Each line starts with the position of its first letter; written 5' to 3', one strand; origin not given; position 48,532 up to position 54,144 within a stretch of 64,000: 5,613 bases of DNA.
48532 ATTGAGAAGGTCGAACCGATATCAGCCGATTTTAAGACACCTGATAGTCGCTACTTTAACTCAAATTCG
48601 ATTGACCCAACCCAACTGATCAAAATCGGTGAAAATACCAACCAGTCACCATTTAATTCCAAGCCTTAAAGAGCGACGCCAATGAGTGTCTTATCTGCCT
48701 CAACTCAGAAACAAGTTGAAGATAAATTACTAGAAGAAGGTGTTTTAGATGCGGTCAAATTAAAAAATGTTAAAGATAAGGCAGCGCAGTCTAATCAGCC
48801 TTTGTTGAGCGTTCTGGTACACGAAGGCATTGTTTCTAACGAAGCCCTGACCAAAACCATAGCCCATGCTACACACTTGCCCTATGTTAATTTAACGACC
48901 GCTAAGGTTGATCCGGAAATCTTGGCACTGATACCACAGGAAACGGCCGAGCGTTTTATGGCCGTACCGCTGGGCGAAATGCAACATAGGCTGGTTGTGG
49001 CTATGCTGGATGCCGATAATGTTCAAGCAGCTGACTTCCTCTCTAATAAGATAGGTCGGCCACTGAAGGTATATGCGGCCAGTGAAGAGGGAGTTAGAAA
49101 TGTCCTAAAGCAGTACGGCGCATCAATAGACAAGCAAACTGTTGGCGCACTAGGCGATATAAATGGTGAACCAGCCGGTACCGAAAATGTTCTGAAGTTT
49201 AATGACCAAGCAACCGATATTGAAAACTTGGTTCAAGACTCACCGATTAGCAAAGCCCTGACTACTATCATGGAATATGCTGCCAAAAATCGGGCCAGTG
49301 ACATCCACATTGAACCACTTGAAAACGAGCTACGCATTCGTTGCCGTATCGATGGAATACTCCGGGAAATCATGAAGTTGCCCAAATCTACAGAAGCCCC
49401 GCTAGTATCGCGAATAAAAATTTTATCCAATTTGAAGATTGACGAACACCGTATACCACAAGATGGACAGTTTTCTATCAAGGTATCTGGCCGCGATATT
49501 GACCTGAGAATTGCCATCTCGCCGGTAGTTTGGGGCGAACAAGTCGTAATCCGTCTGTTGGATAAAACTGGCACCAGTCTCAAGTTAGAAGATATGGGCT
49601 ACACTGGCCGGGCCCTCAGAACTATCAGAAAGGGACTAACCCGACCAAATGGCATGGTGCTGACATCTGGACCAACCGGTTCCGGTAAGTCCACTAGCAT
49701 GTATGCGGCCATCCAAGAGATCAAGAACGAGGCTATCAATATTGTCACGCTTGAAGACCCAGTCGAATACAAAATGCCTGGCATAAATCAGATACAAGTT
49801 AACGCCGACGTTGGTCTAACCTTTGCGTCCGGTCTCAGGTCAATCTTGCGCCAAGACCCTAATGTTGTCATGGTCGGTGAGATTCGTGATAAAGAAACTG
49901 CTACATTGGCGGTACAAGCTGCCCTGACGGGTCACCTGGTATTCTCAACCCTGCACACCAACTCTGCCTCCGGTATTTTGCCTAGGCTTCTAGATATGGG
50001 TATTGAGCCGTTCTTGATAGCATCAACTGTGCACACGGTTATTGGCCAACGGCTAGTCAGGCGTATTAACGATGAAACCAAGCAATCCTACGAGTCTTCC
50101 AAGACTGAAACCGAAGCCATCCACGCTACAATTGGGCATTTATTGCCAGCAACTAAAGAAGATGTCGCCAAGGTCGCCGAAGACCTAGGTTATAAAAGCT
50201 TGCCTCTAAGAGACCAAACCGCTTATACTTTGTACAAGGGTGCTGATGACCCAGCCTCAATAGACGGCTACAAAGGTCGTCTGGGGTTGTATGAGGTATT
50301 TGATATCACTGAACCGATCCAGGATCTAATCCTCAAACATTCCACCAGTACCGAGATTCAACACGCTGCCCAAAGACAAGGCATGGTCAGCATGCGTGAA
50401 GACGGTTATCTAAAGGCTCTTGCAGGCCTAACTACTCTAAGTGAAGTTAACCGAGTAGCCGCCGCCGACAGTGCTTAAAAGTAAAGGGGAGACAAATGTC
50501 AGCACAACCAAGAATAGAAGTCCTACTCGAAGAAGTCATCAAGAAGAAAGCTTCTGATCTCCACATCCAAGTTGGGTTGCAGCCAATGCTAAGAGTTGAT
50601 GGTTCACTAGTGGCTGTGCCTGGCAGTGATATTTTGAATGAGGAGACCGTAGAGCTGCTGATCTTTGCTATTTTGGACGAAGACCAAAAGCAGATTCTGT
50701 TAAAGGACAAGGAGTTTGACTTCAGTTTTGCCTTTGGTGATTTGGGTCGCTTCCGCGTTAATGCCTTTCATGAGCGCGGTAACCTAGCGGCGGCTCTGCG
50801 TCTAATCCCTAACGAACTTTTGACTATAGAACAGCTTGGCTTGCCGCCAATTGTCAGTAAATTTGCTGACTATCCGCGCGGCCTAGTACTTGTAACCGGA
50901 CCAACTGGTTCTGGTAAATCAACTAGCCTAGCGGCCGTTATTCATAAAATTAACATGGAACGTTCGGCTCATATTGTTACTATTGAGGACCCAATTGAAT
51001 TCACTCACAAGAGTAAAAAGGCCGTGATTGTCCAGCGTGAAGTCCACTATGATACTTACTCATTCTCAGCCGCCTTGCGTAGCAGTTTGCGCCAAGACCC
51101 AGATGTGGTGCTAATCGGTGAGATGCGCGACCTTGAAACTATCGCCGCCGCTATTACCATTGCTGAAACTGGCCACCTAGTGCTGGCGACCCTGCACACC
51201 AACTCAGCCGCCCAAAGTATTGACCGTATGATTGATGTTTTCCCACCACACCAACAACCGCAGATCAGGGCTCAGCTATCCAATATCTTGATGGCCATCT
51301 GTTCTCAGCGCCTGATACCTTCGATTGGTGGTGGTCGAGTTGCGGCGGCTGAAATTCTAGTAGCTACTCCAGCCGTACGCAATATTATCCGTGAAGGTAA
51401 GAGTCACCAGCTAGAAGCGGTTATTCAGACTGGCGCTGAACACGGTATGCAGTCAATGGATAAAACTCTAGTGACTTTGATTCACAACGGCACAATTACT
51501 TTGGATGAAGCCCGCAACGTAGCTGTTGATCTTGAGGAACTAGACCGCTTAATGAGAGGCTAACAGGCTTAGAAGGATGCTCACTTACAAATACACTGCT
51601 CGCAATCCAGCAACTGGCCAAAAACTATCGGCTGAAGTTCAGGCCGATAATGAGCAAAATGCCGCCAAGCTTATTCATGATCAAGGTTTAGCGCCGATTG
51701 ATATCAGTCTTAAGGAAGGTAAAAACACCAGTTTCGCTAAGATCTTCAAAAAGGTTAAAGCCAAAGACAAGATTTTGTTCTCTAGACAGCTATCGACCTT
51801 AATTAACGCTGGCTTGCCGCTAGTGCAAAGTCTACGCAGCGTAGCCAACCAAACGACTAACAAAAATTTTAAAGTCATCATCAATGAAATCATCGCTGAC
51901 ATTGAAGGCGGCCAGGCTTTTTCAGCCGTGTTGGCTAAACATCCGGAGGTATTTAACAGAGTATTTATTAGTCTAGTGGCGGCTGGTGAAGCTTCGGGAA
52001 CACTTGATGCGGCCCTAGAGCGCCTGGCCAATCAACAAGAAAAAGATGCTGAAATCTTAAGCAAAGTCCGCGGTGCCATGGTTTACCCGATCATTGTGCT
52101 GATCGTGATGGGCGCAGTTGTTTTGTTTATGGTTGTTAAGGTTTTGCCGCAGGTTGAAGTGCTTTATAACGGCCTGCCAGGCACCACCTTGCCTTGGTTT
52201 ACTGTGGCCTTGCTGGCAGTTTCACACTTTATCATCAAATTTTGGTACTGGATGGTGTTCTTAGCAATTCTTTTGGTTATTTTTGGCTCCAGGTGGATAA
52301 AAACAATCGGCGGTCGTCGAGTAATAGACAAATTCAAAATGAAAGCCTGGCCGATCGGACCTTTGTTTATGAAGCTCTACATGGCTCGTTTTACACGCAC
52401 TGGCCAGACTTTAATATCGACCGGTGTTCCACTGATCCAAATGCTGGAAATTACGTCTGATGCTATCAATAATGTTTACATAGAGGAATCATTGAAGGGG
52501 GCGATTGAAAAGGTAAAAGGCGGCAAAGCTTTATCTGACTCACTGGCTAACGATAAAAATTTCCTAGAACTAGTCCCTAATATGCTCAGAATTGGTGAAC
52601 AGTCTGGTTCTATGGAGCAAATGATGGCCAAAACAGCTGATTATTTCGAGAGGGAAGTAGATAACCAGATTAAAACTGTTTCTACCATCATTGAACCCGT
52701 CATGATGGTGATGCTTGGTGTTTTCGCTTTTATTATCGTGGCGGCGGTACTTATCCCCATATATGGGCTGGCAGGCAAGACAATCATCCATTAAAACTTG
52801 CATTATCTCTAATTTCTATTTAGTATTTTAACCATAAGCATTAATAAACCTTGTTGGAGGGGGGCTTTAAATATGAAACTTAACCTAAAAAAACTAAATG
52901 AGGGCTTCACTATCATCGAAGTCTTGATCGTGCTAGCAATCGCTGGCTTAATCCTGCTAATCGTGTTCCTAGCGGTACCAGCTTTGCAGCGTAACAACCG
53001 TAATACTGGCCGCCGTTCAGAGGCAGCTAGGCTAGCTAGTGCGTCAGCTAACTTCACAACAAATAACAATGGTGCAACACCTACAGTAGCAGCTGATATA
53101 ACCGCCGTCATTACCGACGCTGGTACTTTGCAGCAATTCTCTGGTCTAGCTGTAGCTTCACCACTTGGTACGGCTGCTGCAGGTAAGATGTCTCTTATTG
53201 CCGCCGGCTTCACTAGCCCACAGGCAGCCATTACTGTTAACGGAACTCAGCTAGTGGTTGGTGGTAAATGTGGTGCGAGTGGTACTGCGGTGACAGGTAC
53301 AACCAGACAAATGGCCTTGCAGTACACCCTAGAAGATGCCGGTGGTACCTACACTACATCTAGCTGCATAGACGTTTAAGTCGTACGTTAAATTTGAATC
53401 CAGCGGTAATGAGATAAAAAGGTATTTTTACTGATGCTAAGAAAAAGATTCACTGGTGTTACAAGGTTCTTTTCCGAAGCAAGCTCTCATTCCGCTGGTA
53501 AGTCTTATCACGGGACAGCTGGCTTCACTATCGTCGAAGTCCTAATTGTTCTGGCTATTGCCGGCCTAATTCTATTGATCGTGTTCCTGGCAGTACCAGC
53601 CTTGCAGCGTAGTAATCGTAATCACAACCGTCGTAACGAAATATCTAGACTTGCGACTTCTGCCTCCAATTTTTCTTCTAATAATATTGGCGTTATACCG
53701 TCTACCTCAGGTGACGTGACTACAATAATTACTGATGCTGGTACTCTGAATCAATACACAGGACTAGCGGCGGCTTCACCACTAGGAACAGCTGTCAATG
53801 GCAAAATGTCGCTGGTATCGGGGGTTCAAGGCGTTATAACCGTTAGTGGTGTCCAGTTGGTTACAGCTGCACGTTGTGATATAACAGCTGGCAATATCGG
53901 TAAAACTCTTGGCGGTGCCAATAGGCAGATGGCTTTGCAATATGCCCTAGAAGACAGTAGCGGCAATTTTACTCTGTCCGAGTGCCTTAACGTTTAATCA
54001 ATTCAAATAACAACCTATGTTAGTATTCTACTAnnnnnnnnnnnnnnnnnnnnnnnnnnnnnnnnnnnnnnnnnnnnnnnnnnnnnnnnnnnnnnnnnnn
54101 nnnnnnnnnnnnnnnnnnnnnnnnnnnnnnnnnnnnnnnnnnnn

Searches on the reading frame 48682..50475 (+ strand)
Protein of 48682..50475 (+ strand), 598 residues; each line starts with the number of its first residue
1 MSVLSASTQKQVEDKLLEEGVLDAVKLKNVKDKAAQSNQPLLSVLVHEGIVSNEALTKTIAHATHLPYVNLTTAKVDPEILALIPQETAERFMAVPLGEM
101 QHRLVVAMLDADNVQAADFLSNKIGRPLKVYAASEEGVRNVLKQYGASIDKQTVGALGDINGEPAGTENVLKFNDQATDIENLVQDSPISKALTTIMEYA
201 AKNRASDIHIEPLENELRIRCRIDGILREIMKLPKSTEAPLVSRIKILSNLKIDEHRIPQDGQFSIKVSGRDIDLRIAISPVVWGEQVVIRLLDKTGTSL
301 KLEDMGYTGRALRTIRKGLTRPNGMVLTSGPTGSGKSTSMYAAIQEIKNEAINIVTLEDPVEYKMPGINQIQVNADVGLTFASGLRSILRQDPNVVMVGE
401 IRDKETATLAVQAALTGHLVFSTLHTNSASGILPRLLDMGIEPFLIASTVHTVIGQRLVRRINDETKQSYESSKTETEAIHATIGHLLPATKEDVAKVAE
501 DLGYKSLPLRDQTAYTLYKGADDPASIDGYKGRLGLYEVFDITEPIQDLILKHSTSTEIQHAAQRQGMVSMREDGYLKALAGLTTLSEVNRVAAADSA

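Call 7: search_protein_families(library=pfam, proteins=[window:48682-50475:+], max_evalue=0.01)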
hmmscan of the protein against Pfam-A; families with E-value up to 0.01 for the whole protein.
window:48682-50475:+ (598 aa): 3 families
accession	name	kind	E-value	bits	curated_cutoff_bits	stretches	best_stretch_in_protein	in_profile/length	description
PF00437.27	T2SSE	-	5.7e-120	400.8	24.9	1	184-591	3-370/370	Type II/IV secretion system protein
PF05157.20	MshEN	-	5.6e-13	49.1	23.1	1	66-147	3-85/90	MshEN domain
PF13173.12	AAA_14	-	0.0049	17.3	27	0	325-432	4-102/129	AAA domain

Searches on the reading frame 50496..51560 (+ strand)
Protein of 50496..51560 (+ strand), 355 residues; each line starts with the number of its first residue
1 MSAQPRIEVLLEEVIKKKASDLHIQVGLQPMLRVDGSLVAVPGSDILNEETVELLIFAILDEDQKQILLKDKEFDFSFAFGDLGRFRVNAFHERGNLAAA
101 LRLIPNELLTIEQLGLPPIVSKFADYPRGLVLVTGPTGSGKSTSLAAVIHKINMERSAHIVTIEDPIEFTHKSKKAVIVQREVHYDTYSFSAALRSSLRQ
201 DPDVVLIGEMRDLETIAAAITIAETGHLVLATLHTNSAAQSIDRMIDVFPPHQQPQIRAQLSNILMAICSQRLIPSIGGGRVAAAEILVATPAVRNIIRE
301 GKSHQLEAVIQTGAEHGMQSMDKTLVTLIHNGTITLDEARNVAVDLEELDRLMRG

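Call 7: search_protein_families(library=pfam, proteins=[window:50496-51560:+], max_evalue=0.01)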
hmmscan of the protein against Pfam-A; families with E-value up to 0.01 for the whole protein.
window:50496-51560:+ (355 aa): 13 families
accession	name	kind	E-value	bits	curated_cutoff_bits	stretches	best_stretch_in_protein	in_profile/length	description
PF00437.27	T2SSE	-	2.7e-52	178.1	24.9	1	7-276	12-280/370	Type II/IV secretion system protein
PF25199.1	nSTAND_NTPase5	-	1.8e-05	25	34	1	128-173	41-86/145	Novel STAND NTPase 5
PF13401.12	AAA_22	-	3.1e-05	24.7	27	1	127-166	4-42/130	AAA domain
PF13604.12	AAA_30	-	0.00027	21.2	27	1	120-223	10-112/191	AAA domain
PF13191.12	AAA_16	-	0.00046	21.2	32.6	1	127-187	24-68/167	AAA ATPase domain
PF00158.32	Sigma54_activat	-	0.00056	20.1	20.2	0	130-163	24-56/168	Sigma-54 interaction domain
PF13555.12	AAA_29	-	0.00056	20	27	1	127-148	21-42/61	P-loop containing region of AAA domain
PF00265.24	TK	-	0.0018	18.6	20.6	1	130-235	3-113/176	Thymidine kinase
PF13173.12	AAA_14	-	0.002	18.5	27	1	130-179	4-50/129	AAA domain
PF03266.21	NTPase_1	-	0.0038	17.5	23.9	0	131-153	2-24/168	NTPase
PF20720.3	nSTAND3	-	0.0067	16.6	27.2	0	129-175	18-66/155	Novel STAND NTPase 3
PF10236.15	DAP3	-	0.0068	16.1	23.1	0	131-186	26-81/311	Mitochondrial ribosomal death-associated protein 3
PF13476.12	AAA_23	-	0.0069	17.5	27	0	128-147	19-38/201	AAA domain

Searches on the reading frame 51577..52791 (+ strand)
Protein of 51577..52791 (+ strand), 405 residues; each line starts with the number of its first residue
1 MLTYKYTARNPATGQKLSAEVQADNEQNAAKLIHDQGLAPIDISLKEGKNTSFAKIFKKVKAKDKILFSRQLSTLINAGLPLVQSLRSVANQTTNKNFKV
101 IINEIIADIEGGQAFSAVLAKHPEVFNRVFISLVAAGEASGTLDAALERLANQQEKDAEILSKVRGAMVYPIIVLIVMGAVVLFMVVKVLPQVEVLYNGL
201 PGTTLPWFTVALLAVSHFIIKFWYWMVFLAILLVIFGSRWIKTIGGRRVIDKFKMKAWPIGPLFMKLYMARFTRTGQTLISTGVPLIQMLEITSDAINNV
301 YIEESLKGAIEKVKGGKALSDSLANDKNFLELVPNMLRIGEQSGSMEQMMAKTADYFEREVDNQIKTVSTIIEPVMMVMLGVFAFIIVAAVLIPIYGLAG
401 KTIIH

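Call 7: search_protein_families(library=pfam, proteins=[window:51577-52791:+], max_evalue=0.01)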
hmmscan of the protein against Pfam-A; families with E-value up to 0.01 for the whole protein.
window:51577-52791:+ (405 aa): 1 family
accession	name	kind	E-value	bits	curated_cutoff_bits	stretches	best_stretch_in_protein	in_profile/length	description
PF00482.28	T2SSF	-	7.8e-60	200.8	25.2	2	68-191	1-125/125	Type II secretion system (T2SS), protein F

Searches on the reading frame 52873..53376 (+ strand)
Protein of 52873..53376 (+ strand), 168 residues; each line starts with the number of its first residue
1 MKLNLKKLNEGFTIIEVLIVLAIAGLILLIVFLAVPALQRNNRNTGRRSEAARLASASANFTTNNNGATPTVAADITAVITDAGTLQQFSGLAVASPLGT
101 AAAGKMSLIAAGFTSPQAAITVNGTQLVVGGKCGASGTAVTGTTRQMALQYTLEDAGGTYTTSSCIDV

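Call 7: search_protein_families(library=pfam, proteins=[window:52873-53376:+], max_evalue=0.01)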
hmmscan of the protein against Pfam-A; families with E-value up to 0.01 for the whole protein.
window:52873-53376:+ (168 aa): 1 family
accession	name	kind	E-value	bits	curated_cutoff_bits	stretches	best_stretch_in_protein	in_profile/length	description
PF07963.17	N_methyl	-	5.6e-06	26.2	21.2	1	9-32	4-27/27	Prokaryotic N-terminal methylation motif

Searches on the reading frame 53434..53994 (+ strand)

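Call 7: search_protein_families(library=pfam, proteins=[window:53434-53994:+], max_evalue=0.01)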
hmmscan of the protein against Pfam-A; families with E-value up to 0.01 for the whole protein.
window:53434-53994:+ (187 aa): 1 family
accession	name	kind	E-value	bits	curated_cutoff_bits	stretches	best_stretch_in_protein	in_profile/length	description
PF07963.17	N_methyl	-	0.00015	21.6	21.2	1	29-51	5-27/27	Prokaryotic N-terminal methylation motif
